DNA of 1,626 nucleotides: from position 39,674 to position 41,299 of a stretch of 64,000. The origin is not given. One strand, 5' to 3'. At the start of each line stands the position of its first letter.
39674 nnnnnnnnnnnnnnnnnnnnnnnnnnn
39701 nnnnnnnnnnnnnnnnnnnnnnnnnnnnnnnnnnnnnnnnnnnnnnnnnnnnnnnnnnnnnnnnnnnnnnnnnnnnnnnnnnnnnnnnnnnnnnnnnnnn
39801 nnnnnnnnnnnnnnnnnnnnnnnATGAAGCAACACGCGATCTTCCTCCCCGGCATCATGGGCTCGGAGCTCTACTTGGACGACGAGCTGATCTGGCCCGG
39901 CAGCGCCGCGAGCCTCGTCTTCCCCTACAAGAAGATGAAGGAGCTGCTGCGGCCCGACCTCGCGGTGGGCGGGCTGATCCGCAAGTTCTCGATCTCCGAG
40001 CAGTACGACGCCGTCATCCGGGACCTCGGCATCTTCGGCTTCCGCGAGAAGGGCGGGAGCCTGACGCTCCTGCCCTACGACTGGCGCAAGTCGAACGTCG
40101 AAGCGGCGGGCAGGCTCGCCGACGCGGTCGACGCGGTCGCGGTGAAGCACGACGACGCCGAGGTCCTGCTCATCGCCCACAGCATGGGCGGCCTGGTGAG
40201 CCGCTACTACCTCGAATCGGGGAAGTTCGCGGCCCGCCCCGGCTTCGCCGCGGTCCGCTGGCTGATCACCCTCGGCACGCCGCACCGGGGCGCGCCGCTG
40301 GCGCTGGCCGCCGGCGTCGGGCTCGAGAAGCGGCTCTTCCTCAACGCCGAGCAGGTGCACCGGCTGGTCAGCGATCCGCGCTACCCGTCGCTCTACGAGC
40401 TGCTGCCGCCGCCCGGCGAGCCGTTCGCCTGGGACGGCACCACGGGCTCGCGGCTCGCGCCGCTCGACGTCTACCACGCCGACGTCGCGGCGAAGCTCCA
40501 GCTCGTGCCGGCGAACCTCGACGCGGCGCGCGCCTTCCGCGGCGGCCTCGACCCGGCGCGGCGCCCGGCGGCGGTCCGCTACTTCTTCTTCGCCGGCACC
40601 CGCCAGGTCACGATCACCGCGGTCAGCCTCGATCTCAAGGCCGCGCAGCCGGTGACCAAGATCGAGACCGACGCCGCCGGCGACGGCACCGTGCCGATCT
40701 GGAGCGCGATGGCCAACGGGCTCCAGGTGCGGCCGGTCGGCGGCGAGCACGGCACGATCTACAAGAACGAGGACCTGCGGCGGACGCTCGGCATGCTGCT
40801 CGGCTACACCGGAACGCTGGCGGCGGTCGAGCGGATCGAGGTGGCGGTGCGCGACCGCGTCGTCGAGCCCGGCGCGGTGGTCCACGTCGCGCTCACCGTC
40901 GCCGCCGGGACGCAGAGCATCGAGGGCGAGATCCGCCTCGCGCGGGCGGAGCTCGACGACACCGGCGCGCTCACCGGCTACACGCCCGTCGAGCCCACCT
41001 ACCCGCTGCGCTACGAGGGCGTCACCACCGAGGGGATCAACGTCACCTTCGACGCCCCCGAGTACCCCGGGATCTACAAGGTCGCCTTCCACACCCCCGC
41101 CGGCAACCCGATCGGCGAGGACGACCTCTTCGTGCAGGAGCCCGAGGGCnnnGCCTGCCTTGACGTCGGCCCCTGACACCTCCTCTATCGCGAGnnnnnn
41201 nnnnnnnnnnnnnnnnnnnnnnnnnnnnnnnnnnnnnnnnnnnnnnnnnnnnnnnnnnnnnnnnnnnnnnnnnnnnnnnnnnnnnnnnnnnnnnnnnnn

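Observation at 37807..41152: Translationally coupled CHAT protease - unknown protein - LCAT-like lipase operon: candidate undescribed protease-gated membrane-effector (conflict/defence-like) system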

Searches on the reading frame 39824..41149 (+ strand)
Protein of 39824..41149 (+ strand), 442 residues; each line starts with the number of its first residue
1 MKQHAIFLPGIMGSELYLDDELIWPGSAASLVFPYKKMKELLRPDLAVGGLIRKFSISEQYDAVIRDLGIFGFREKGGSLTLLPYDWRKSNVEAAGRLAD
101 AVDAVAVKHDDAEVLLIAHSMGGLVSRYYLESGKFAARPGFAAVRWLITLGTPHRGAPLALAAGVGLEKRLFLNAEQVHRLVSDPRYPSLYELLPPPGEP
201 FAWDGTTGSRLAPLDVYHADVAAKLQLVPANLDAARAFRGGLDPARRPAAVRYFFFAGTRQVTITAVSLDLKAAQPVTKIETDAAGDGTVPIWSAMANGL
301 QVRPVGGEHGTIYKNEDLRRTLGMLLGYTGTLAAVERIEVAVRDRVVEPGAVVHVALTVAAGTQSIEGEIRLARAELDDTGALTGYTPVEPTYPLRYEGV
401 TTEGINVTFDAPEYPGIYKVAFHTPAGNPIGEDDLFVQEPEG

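Call 3: search_protein_families(library=pfam, proteins=[window:39824-41149:+], max_evalue=0.1)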
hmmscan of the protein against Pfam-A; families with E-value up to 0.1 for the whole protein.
window:39824-41149:+ (442 aa): 10 families
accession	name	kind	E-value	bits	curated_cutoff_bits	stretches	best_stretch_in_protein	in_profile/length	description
PF02450.21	LCAT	-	9.2e-13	48.6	21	1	58-203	66-210/392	Lecithin:cholesterol acyltransferase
PF07819.20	PGAP1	-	9.2e-08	32.6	24.3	1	109-161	88-136/233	PGAP1-like alpha/beta domain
PF24096.1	DUF7379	-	4.2e-06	27.3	33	1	95-161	54-119/191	Domain of unknown function (DUF7379)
PF12697.13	Abhydrolase_6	-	1.3e-05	26.4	26.3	1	81-277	42-192/217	Alpha/beta hydrolase family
PF02089.21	Palm_thioest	-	0.00095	19.4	26.8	1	98-157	54-113/254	Palmitoyl protein thioesterase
PF05057.20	DUF676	-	0.0025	17.8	20.3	1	98-157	62-128/217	Putative serine esterase (DUF676)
PF00561.26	Abhydrolase_1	-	0.0079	16.3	25.8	1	94-131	51-88/245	alpha/beta hydrolase fold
PF12146.15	Hydrolase_4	-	0.017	14.9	27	1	99-131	63-95/239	Serine aminopeptidase, S33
PF24322.2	Tle3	-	0.044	13.7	27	1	88-126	158-196/321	T6SS Tle3 phospholipase effector domain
PF05990.18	DUF900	-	0.058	13.3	20.5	1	88-126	70-108/232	Alpha/beta hydrolase of unknown function (DUF900)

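Call 4: search_protein_families(library=padloc, proteins=[window:39824-41149:+], max_evalue=0.1)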
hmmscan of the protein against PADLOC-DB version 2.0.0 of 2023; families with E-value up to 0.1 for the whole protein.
window:39824-41149:+ (442 aa): 0 families

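Call 5: search_protein_families(library=ncbifam, proteins=[window:39824-41149:+], max_evalue=0.1)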
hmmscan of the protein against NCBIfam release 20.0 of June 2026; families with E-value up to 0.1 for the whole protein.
window:39824-41149:+ (442 aa): 0 families

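Call 16: find_homologous_proteins(query=window:39824-41149:+, max_evalue=0.00001)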
Query window:39824-41149:+ (442 aa): 1515 proteins with E <= 0.00001 among 8000 candidates; the best 120 are listed.
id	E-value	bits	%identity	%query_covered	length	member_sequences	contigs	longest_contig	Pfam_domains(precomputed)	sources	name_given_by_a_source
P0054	1.1e-292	989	100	100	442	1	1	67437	PF12697.14,PF02450.22,PF07819.20,PF24096.3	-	-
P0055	4.9e-239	812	82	100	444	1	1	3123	PF02450.22,PF07819.20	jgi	jgi:pimeloyl-ACP methyl ester carboxylesterase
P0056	1.8e-187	642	66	100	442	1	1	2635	PF05057.21,PF02450.22,PF07819.20,PF24096.3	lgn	-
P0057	5.0e-187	640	66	100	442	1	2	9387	PF05057.21,PF02450.22,PF07819.20,PF24096.3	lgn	-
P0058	6.7e-179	614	63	100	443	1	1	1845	PF05057.21,PF02450.22,PF07819.20,PF24096.3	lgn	-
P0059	2.4e-173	595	63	97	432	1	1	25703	PF02450.22,PF07819.20,PF24096.3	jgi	jgi:pimeloyl-ACP methyl ester carboxylesterase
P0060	6.5e-165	568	60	100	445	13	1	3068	PF05057.21,PF12697.14,PF02450.22,PF07819.20,PF24096.3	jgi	-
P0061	4.2e-164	565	60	100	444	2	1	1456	PF02450.22,PF07819.20,PF24096.3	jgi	-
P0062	3.8e-163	562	61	100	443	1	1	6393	PF12697.14,PF02450.22,PF07819.20,PF24096.3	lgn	-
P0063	5.0e-161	555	60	100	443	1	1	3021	PF02450.22,PF07819.20,PF24096.3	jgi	jgi:pimeloyl-ACP methyl ester carboxylesterase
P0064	2.0e-160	553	60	100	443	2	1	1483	PF12697.14,PF02450.22,PF07819.20,PF24096.3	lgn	-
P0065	4.3e-160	552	60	100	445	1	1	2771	PF02450.22,PF07819.20,PF24096.3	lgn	-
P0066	1.9e-159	550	56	100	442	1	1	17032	PF02450.22,PF07819.20,PF24096.3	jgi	jgi:pimeloyl-ACP methyl ester carboxylesterase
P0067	1.4e-157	543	58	100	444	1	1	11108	PF02450.22,PF07819.20,PF24096.3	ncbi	-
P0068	3.0e-157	542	57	100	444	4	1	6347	PF05057.21,PF12697.14,PF02450.22,PF07819.20,PF24096.3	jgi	jgi:pimeloyl-ACP methyl ester carboxylesterase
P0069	5.2e-157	542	59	100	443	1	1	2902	PF12697.14,PF02450.22,PF07819.20,PF24096.3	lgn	-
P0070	1.8e-155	536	57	100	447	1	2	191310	PF02450.22,PF07819.20,PF24096.3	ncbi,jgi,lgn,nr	ncbi:MAG TPA: hypothetical protein VGS22_03440 [Thermoanaerobaculia bacterium]|jgi:pimeloyl-ACP meth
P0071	2.0e-152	526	55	100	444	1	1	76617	PF02450.22,PF07819.20,PF24096.3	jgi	-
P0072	5.6e-149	515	56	99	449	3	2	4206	PF02450.22,PF07819.20,PF24096.3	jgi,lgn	jgi:pimeloyl-ACP methyl ester carboxylesterase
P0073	1.5e-148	514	57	97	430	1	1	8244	PF05057.21,PF02450.22,PF07819.20,PF24096.3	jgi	jgi:pimeloyl-ACP methyl ester carboxylesterase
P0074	1.7e-148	513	56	99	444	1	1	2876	PF02450.22,PF07819.20,PF24096.3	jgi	jgi:pimeloyl-ACP methyl ester carboxylesterase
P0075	1.2e-147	511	57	97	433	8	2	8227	PF02089.22,PF05057.21,PF02450.22,PF07819.20,PF24096.3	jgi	jgi:pimeloyl-ACP methyl ester carboxylesterase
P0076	5.0e-147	509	54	99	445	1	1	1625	PF02450.22,PF07819.20,PF24096.3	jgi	jgi:pimeloyl-ACP methyl ester carboxylesterase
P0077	7.2e-147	508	57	100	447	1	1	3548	PF05057.21,PF12697.14,PF02450.22,PF07819.20,PF24096.3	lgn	-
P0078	1.3e-146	507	55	100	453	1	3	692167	PF05057.21,PF02450.22,PF07819.20,PF24096.3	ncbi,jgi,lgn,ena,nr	ncbi:MAG TPA: hypothetical protein VN256_11485 [Pyrinomonadaceae bacterium]|nr:hypothetical protein 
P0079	2.9e-146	506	57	100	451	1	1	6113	PF02450.22,PF07819.20,PF24096.3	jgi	jgi:pimeloyl-ACP methyl ester carboxylesterase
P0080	3.6e-146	506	56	99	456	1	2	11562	PF02450.22,PF07819.20,PF24096.3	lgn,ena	-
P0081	6.5e-146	505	57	100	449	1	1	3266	PF02450.22,PF07819.20,PF24096.3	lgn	-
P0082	2.1e-145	503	58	97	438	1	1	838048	PF12697.14,PF02450.22,PF07819.20,PF24096.3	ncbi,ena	-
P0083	3.0e-145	503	55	100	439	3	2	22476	PF02450.22,PF07819.20,PF24096.3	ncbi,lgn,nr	ncbi:MAG: hypothetical protein HYZ57_14745 [Acidobacteria bacterium]|nr:hypothetical protein [Acidob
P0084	7.6e-145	501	56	97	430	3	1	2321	PF02089.22,PF05057.21,PF02450.22,PF07819.20,PF24096.3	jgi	-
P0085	9.3e-145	501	55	100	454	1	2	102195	PF12697.14,PF02450.22,PF07819.20,PF24096.3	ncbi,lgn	-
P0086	2.2e-144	500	55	100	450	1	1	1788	PF12697.14,PF02450.22,PF00561.27,PF07819.20,PF24096.3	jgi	jgi:pimeloyl-ACP methyl ester carboxylesterase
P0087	9.0e-144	498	55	98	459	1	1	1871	PF02450.22,PF07819.20,PF24096.3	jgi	jgi:phospholipase A1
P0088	2.3e-143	497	54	100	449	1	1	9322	PF05057.21,PF12697.14,PF02450.22,PF00561.27,PF07819.20,PF24096.3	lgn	-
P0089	4.0e-143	496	54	100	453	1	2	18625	PF05057.21,PF02450.22,PF07819.20,PF24096.3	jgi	jgi:pimeloyl-ACP methyl ester carboxylesterase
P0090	6.9e-143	495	54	99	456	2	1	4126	PF02450.22,PF07819.20,PF24096.3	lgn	-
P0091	7.5e-143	495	54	99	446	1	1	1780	PF05057.21,PF12697.14,PF02450.22,PF07819.20,PF24096.3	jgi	jgi:pimeloyl-ACP methyl ester carboxylesterase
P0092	1.4e-142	494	55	99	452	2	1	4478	PF05057.21,PF02450.22,PF00561.27,PF07819.20,PF24096.3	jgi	jgi:pimeloyl-ACP methyl ester carboxylesterase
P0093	2.5e-142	493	53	99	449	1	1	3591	PF05057.21,PF02450.22,PF07819.20,PF24096.3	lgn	-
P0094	2.7e-142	493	56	99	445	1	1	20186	PF02089.22,PF05057.21,PF02450.22,PF07819.20,PF24096.3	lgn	-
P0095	3.0e-142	493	54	99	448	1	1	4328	PF05057.21,PF02450.22,PF07819.20,PF24096.3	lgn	-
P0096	1.0e-141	491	54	100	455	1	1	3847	PF02450.22,PF07819.20,PF24096.3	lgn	-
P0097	2.0e-141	490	54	100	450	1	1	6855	PF05057.21,PF02450.22,PF07819.20,PF24096.3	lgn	-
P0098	2.3e-140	487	56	99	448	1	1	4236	PF02450.22,PF07819.20,PF24096.3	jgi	jgi:pimeloyl-ACP methyl ester carboxylesterase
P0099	4.8e-140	486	53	98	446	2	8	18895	PF02450.22,PF07819.20,PF24096.3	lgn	-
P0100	5.3e-140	485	53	99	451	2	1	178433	PF05057.21,PF02450.22,PF07819.20,PF24096.3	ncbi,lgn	ncbi:MAG: hypothetical protein AABM67_01975 [Acidobacteriota bacterium]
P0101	1.3e-139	484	55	99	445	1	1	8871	PF02089.22,PF12697.14,PF02450.22,PF07819.20,PF24096.3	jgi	jgi:phospholipase A1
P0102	1.4e-139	484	54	99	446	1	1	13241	PF02089.22,PF05057.21,PF02450.22,PF07819.20,PF24096.3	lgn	-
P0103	1.5e-139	484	52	99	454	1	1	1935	PF05057.21,PF02450.22,PF07819.20,PF24096.3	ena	-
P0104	2.1e-139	483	55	99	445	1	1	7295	PF02089.22,PF12697.14,PF02450.22,PF00561.27,PF07819.20,PF24096.3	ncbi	ncbi:MAG: lipase/acyltransferase domain-containing protein [Pyrinomonadaceae bacterium]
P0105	3.1e-139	483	54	99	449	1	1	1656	PF02450.22,PF07819.20,PF24096.3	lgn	-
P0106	3.9e-139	483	53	99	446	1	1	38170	PF02089.22,PF06028.18,PF05057.21,PF12697.14,PF02450.22,PF07819.20,PF24096.3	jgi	jgi:pimeloyl-ACP methyl ester carboxylesterase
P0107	5.7e-139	482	52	99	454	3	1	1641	PF05057.21,PF02450.22,PF07819.20,PF24096.3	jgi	-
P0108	1.1e-138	481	54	100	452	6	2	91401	PF02450.22,PF07819.20,PF24096.3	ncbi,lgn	-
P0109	2.8e-138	480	53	99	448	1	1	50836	PF02450.22,PF07819.20,PF24096.3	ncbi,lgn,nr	ncbi:MAG TPA: hypothetical protein VLM38_09485 [Blastocatellia bacterium]|nr:hypothetical protein [B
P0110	4.7e-138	479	53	99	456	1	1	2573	PF02450.22,PF07819.20,PF24096.3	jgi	-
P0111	8.1e-138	478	53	100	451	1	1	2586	PF12697.14,PF02450.22,PF07819.20,PF24096.3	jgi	jgi:pimeloyl-ACP methyl ester carboxylesterase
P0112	9.0e-138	478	52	99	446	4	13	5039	PF05057.21,PF02450.22,PF07819.20,PF24096.3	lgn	-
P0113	1.6e-137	477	54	99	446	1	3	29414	PF02089.22,PF06028.18,PF12697.14,PF02450.22,PF07819.20,PF24096.3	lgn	-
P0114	1.7e-137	477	52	99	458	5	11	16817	PF02450.22,PF07819.20,PF24096.3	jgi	jgi:pimeloyl-ACP methyl ester carboxylesterase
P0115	2.2e-137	477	52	99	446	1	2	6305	PF05057.21,PF02450.22,PF07819.20,PF24096.3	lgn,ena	-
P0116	4.2e-137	476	53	99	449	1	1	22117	PF02089.22,PF02450.22,PF07819.20,PF24096.3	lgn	-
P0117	5.7e-137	475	52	100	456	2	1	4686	PF02089.22,PF02450.22,PF07819.20,PF24096.3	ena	-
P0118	7.7e-137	475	53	99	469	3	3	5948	PF02450.22,PF07819.20,PF24096.3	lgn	-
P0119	1.1e-136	475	53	99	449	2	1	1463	PF02450.22,PF07819.20,PF24096.3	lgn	-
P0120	1.5e-136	474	53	100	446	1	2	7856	PF02089.22,PF05057.21,PF02450.22,PF07819.20,PF24096.3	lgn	-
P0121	2.2e-136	474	53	99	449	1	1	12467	PF02450.22,PF07819.20,PF24096.3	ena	-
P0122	3.3e-136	473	54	100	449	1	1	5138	PF02450.22,PF07819.20,PF24096.3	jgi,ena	-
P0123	4.1e-136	473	54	100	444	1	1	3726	PF02450.22,PF07819.20,PF24096.3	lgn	-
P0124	4.7e-136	472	51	100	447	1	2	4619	PF05057.21,PF02450.22,PF07819.20,PF24096.3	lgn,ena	-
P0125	5.9e-136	472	51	99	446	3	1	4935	PF02089.22,PF05057.21,PF02450.22,PF07819.20,PF24096.3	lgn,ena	-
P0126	7.5e-136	472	54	99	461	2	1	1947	PF02089.22,PF02450.22,PF00561.27,PF07819.20,PF24096.3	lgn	-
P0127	7.5e-136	472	53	100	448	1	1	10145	PF02450.22,PF07819.20,PF24096.3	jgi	jgi:pimeloyl-ACP methyl ester carboxylesterase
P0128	1.9e-135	470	54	99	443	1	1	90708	PF05057.21,PF02450.22,PF07819.20,PF24096.3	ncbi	-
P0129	2.0e-135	470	52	99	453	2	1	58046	PF05057.21,PF02450.22,PF00561.27,PF07819.20,PF24096.3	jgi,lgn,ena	-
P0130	3.1e-135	470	52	99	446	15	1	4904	PF02450.22,PF07819.20,PF24096.3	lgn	-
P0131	6.4e-135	469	53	99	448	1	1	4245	PF05057.21,PF02450.22,PF07819.20,PF24096.3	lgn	-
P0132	8.1e-135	468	53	99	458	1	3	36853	PF02089.22,PF05057.21,PF02450.22,PF07819.20,PF24096.3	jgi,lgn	jgi:pimeloyl-ACP methyl ester carboxylesterase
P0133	8.2e-135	468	52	98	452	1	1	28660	PF02450.22,PF07819.20,PF24096.3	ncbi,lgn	ncbi:MAG: hypothetical protein V7641_1310 [Blastocatellia bacterium]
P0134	1.3e-134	468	52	100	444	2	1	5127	PF05057.21,PF02450.22,PF07819.20,PF24096.3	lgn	-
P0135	1.6e-134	467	53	100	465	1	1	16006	PF05057.21,PF02450.22,PF07819.20,PF24096.3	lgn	-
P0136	1.7e-134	467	51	100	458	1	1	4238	PF02450.22,PF07819.20,PF24096.3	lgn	-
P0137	2.2e-134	467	53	99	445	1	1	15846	PF02089.22,PF12697.14,PF02450.22,PF00561.27,PF07819.20,PF24096.3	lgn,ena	-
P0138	2.5e-134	467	51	99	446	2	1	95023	PF05057.21,PF02450.22,PF07819.20,PF24096.3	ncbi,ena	-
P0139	7.6e-134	465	53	99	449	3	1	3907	PF02450.22,PF07819.20,PF24096.3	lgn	-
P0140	1.1e-133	465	53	100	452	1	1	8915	PF02089.22,PF05057.21,PF02450.22,PF07819.20,PF24096.3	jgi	jgi:pimeloyl-ACP methyl ester carboxylesterase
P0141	1.2e-133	464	52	99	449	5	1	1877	PF05057.21,PF02450.22,PF07819.20,PF24096.3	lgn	-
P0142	1.8e-133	464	53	99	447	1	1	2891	PF02450.22,PF07819.20,PF24096.3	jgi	jgi:phospholipase A1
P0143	2.8e-133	463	51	98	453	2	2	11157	PF05057.21,PF02450.22,PF00561.27,PF07819.20,PF24096.3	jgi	jgi:pimeloyl-ACP methyl ester carboxylesterase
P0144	2.8e-133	463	52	99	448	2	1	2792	PF02089.22,PF05057.21,PF12697.14,PF02450.22,PF00561.27,PF07819.20,PF24096.3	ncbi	-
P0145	8.1e-133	462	51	99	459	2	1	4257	PF02450.22,PF07819.20,PF24096.3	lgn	-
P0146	1.1e-132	461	51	100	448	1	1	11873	PF12697.14,PF02450.22,PF00561.27,PF07819.20,PF24096.3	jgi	jgi:pimeloyl-ACP methyl ester carboxylesterase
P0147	1.2e-132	461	51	100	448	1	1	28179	PF05057.21,PF02450.22,PF00561.27,PF07819.20,PF24096.3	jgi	jgi:pimeloyl-ACP methyl ester carboxylesterase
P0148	1.2e-132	461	52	99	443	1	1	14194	PF05057.21,PF02450.22,PF07819.20,PF24096.3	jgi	jgi:pimeloyl-ACP methyl ester carboxylesterase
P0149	1.6e-132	461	52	99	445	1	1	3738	PF05057.21,PF02450.22,PF00561.27,PF07819.20,PF24096.3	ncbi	-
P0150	2.3e-132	460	52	99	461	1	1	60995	PF02450.22,PF07819.20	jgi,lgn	jgi:pimeloyl-ACP methyl ester carboxylesterase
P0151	2.3e-132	460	52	99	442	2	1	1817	PF02089.22,PF05057.21,PF02450.22,PF07819.20,PF24096.3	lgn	-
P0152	3.2e-132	460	51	99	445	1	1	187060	PF02450.22,PF07819.20,PF24096.3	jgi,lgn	jgi:pimeloyl-ACP methyl ester carboxylesterase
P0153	3.4e-132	460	52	100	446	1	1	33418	PF05057.21,PF02450.22,PF00561.27,PF07819.20,PF24096.3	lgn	-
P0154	5.6e-132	459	52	99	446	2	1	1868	PF05057.21,PF02450.22,PF07819.20,PF24096.3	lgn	-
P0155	6.2e-132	459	52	99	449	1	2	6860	PF02450.22,PF07819.20,PF24096.3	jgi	jgi:pimeloyl-ACP methyl ester carboxylesterase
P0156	6.5e-132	459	53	97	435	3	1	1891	PF02089.22,PF05057.21,PF02450.22,PF07819.20,PF24096.3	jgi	jgi:pimeloyl-ACP methyl ester carboxylesterase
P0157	1.3e-131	458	53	99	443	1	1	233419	PF02450.22,PF07819.20,PF24096.3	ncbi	-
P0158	1.7e-131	457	52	99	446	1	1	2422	PF02089.22,PF05057.21,PF02450.22,PF07819.20,PF24096.3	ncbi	-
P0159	2.5e-131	457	52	100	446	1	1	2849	PF02089.22,PF05057.21,PF02450.22,PF00561.27,PF07819.20,PF24096.3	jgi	jgi:pimeloyl-ACP methyl ester carboxylesterase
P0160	2.7e-131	457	53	99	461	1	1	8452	PF02089.22,PF12697.14,PF02450.22,PF07819.20,PF24096.3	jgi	jgi:phospholipase A1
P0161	3.3e-131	456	53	100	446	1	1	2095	PF02450.22,PF07819.20,PF24096.3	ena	-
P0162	7.8e-131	455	51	100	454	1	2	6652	PF05057.21,PF02450.22,PF07819.20,PF24096.3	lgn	-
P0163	4.9e-130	453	52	100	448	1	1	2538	PF05057.21,PF02450.22,PF07819.20,PF24096.3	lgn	-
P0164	7.1e-130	452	53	99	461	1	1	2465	PF02450.22,PF07819.20,PF24096.3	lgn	-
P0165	1.3e-129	451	51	99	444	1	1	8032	PF02089.22,PF05057.21,PF02450.22,PF00561.27,PF07819.20,PF24096.3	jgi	jgi:pimeloyl-ACP methyl ester carboxylesterase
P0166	1.7e-129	451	51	99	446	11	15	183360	PF02450.22,PF07819.20,PF24096.3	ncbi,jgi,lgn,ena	-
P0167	2.8e-129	450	50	99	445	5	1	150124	PF05057.21,PF02450.22,PF00561.27,PF07819.20,PF24096.3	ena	-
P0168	3.0e-129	450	51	100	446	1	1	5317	PF02450.22,PF07819.20,PF24096.3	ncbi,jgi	jgi:pimeloyl-ACP methyl ester carboxylesterase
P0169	3.1e-129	450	51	100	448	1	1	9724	PF02089.22,PF02450.22,PF00561.27,PF07819.20,PF24096.3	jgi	jgi:pimeloyl-ACP methyl ester carboxylesterase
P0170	6.4e-129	449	49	100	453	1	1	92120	PF05057.21,PF02450.22,PF07819.20,PF24096.3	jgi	jgi:phospholipase A1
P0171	6.7e-129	449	52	100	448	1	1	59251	PF02450.22,PF07819.20,PF24096.3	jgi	jgi:pimeloyl-ACP methyl ester carboxylesterase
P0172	6.8e-129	449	52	100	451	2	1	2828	PF02089.22,PF05057.21,PF02450.22,PF00561.27,PF07819.20,PF24096.3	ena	-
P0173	1.2e-128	448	51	100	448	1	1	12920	PF05057.21,PF02450.22,PF07819.20,PF24096.3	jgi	jgi:pimeloyl-ACP methyl ester carboxylesterase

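Call 18: find_encoding_contigs(protein=P0078, flank=8000, max_places=2)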
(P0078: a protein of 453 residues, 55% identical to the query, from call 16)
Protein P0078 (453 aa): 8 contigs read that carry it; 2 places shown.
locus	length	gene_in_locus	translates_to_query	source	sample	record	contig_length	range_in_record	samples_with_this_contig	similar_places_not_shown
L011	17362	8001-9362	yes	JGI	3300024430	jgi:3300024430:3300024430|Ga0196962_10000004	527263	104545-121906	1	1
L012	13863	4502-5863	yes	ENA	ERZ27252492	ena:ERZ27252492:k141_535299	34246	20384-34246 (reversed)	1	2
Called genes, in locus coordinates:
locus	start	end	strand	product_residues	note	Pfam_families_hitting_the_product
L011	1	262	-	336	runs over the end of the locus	PF24814:WD40_Prp19, PF24817:WD40_WDHD1_1st, PF25173:Beta-prop_WDR3_1st, PF23414:Beta-prop_EML_2, PF25174:Beta-prop_THOC3, PF25175:Beta-prop_WDR5, PF25391:WD40_Gbeta, PF23381:Beta-prop_IFT122_1st, +45 more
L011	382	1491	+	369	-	PF04107:GCS2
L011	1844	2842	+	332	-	PF00924:MS_channel_2nd, PF21082:MS_channel_3rd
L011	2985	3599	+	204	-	PF00440:TetR_N, PF08359:TetR_C_4, PF17932:TetR_C_24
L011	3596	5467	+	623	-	PF00501:AMP-binding, PF23562:AMP-binding_C_3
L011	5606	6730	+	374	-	PF12770:CHAT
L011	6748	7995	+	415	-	-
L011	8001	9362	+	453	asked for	PF02450:LCAT, PF05057:DUF676 (weak), PF07819:PGAP1, PF24096:DUF7379 (weak)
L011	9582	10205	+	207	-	PF00175:NAD_binding_1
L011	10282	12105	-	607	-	PF05192:MutS_III, PF00488:MutS_V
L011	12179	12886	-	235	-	PF00561:Abhydrolase_1 (weak), PF12146:Hydrolase_4 (faint), PF12697:Abhydrolase_6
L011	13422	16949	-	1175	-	-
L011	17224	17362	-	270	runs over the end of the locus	-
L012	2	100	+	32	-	?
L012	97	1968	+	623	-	PF00501:AMP-binding, PF23562:AMP-binding_C_3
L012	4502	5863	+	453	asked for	PF02450:LCAT, PF05057:DUF676 (weak), PF07819:PGAP1, PF24096:DUF7379 (weak)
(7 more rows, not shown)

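Call 19: find_encoding_contigs(protein=P0082, flank=8000, max_places=2)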
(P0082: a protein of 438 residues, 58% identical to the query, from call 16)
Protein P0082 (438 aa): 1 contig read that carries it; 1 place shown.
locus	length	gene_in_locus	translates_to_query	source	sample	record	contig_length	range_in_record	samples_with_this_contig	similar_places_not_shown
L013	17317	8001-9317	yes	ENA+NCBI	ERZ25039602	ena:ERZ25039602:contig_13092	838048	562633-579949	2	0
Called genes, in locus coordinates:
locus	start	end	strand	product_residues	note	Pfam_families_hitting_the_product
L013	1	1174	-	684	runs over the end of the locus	PF04632:FUSC, PF11744:ALMT, PF13515:FUSC_2, PF04632:FUSC, PF13515:FUSC_2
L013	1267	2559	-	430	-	PF25917:BSH_RND, PF25963:Beta-barrel_AAEA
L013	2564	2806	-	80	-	PF17090:Ytca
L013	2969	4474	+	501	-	PF02321:OEP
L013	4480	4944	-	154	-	-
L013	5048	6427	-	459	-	PF01979:Amidohydro_1, PF07969:Amidohydro_3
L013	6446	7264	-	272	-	PF00149:Metallophos, PF12850:Metallophos_2 (weak)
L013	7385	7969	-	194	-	PF04978:MST (weak), PF12867:DinB_2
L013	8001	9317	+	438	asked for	PF02450:LCAT, PF12697:Abhydrolase_6 (weak), PF24096:DUF7379, PF07819:PGAP1 (weak)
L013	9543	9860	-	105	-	-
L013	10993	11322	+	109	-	PF07603:Lcl_C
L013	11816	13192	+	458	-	-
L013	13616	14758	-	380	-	-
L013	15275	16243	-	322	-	PF00144:Beta-lactamase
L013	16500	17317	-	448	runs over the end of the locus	PF02720:DUF222, PF01844:HNH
